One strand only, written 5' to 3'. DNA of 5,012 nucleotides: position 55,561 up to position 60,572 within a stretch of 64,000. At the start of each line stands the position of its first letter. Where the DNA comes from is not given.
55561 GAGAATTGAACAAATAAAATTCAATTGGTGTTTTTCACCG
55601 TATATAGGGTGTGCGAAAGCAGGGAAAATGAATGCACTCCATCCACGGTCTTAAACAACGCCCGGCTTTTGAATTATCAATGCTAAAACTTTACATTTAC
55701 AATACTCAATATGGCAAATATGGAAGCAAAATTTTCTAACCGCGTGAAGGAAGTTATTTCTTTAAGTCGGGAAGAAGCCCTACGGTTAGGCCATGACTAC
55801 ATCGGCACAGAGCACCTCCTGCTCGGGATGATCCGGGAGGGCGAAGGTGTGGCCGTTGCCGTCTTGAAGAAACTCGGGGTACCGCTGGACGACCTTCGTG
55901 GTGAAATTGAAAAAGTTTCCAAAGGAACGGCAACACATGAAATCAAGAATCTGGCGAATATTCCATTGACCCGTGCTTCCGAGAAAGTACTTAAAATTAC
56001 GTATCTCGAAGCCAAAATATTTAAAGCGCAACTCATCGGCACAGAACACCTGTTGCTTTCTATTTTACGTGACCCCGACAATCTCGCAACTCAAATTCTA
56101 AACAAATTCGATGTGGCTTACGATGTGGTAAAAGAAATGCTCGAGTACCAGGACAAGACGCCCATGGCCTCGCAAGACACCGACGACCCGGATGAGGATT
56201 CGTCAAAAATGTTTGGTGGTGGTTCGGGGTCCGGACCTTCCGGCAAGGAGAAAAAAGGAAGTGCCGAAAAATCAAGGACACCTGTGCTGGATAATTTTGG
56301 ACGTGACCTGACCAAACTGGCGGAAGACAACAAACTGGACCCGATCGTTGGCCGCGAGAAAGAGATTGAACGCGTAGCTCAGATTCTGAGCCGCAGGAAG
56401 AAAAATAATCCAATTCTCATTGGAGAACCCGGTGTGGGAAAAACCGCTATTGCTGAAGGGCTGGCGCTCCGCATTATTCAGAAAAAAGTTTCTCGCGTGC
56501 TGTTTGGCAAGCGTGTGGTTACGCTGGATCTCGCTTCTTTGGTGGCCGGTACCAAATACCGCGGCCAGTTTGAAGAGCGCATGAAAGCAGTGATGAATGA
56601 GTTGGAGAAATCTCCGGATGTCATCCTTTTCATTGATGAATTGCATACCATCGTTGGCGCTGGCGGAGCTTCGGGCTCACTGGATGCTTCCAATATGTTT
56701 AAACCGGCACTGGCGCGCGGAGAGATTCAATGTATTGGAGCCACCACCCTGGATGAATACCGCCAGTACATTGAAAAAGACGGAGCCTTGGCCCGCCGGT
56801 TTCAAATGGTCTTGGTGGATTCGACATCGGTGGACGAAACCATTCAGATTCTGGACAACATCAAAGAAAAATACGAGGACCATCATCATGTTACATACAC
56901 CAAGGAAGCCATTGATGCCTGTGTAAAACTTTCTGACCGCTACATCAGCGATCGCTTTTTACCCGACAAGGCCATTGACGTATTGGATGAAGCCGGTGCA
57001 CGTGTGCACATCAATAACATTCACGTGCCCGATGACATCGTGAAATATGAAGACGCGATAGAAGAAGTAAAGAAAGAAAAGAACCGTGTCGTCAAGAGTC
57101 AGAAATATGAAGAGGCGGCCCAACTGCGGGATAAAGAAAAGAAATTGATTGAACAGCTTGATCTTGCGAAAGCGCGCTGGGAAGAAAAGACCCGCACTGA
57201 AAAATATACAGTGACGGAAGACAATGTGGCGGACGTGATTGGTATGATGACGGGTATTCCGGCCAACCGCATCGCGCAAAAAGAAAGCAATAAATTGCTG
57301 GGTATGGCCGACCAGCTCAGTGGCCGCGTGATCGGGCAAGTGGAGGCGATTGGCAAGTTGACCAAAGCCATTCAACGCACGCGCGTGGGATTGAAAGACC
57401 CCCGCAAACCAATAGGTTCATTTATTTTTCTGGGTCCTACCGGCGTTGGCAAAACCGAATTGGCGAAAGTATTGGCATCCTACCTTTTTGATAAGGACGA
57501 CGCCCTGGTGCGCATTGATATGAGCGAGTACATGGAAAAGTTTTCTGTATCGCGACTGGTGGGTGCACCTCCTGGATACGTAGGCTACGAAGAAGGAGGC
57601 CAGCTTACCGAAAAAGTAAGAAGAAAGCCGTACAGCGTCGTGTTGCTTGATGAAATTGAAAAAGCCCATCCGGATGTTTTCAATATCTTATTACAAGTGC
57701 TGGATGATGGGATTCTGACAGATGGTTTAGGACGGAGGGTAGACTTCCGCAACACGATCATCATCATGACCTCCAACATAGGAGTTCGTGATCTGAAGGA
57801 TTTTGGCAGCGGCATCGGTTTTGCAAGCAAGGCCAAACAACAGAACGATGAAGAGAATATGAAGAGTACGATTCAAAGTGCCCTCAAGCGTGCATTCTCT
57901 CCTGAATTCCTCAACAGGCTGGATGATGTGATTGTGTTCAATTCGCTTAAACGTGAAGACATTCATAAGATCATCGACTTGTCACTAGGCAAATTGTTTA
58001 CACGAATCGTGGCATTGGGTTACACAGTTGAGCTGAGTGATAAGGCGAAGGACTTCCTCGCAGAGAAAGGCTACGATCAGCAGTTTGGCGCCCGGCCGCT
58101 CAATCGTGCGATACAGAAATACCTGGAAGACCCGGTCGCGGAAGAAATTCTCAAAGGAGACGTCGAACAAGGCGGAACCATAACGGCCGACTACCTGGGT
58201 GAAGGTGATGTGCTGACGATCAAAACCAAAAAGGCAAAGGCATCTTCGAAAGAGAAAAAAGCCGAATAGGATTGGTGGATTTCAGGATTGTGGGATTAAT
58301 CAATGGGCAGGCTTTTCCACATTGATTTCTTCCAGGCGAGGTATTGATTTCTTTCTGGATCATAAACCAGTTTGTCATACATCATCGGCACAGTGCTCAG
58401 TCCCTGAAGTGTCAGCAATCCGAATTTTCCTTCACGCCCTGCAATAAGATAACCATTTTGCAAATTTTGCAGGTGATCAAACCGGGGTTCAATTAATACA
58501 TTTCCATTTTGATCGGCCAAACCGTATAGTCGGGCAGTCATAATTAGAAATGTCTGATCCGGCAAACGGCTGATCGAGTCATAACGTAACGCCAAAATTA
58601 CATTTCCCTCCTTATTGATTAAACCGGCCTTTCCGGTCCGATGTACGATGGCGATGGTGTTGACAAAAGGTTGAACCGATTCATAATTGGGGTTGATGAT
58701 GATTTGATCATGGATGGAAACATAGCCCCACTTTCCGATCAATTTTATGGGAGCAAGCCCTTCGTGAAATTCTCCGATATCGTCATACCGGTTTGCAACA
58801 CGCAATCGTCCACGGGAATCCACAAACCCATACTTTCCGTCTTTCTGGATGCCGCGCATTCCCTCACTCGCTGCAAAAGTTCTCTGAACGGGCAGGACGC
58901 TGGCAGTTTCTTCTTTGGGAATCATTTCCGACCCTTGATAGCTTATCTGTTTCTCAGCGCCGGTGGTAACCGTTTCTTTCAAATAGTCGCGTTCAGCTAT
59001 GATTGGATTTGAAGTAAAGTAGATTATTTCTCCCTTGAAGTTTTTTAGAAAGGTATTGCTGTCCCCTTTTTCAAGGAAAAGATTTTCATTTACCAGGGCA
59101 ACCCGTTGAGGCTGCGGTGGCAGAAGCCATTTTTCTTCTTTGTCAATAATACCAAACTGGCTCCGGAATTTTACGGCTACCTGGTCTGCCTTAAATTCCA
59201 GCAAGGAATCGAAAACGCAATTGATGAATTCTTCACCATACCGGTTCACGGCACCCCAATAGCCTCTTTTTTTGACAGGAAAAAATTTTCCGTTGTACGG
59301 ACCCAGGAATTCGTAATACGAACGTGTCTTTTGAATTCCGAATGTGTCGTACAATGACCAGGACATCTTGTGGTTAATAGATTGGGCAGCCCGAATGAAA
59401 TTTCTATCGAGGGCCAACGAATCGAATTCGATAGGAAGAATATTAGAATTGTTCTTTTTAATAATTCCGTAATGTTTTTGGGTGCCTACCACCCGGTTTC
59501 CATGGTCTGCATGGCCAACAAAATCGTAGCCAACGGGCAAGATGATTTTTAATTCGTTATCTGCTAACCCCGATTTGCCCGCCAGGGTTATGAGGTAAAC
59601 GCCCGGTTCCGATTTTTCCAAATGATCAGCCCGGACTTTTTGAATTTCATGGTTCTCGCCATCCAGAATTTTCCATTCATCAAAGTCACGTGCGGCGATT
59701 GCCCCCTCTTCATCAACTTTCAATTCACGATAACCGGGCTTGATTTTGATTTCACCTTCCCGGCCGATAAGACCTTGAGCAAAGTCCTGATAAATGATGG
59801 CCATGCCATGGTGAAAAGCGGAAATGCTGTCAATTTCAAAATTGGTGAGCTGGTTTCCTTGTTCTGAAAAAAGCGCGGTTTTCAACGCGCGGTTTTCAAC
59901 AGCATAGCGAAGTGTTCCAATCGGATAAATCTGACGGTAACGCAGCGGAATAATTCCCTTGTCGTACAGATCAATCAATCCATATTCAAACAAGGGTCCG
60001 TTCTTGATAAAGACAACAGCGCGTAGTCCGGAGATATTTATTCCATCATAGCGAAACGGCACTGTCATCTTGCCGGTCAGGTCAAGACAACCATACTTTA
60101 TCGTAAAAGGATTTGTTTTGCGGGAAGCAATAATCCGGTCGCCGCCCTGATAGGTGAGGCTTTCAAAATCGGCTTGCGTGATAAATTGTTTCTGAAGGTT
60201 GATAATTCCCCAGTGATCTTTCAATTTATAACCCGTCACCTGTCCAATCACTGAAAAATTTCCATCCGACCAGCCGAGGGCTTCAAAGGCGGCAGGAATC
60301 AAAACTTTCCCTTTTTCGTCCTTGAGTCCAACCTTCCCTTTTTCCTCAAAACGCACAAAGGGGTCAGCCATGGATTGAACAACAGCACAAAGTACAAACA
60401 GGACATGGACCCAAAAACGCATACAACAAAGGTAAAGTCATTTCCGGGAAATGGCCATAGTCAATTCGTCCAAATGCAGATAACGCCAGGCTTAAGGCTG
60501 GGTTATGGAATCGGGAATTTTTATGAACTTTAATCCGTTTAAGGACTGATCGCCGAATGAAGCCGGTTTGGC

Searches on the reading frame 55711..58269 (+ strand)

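Call 80: search_protein_families(library=pfam, proteins=[window:55711-58269:+], max_evalue=1e-8)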
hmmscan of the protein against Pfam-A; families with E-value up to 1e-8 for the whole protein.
window:55711-58269:+ (852 aa): 10 families
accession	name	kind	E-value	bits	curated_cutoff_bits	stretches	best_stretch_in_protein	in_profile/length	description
PF07724.20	AAA_2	-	1.9e-72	243.2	27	1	566-739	1-165/166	AAA domain (Cdc48 subfamily)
PF17871.7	AAA_lid_9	-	9.8e-35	119.1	22.8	1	373-475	1-103/104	AAA lid domain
PF02861.25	Clp_N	-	2.7e-29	101.5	20.7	1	20-69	2-51/53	Clp amino terminal domain, pathogenicity island component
PF10431.15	ClpB_D2-small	-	1.5e-26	92.6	21.9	1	746-825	1-80/81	C-terminal, D2-small domain, of ClpB protein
PF00004.35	AAA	-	3.6e-23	82.9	21.2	1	235-346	2-109/131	ATPase family associated with various cellular activities (AAA)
PF07728.20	AAA_5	-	3.1e-18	66.5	22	1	571-694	2-127/139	AAA domain (dynein-related subfamily)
PF13191.12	AAA_16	-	5.6e-11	43.7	32.6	0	212-269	2-61/167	AAA ATPase domain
PF20720.3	nSTAND3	-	2.1e-10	40.9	27.2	0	219-260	7-46/155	Novel STAND NTPase 3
PF00158.32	Sigma54_activat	-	3.2e-10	40.4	20.2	0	571-675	25-127/168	Sigma-54 interaction domain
PF13401.12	AAA_22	-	1.8e-09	38.4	27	0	230-314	4-96/130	AAA domain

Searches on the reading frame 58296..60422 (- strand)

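Call 80: search_protein_families(library=pfam, proteins=[window:58296-60422:-], max_evalue=1e-8)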
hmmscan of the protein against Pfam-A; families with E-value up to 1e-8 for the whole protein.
window:58296-60422:- (708 aa): 1 family
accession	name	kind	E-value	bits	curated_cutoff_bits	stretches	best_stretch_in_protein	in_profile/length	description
PF14903.11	WG_beta_rep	-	1.3e-45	153.5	25.6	0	531-565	1-35/35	WG containing repeat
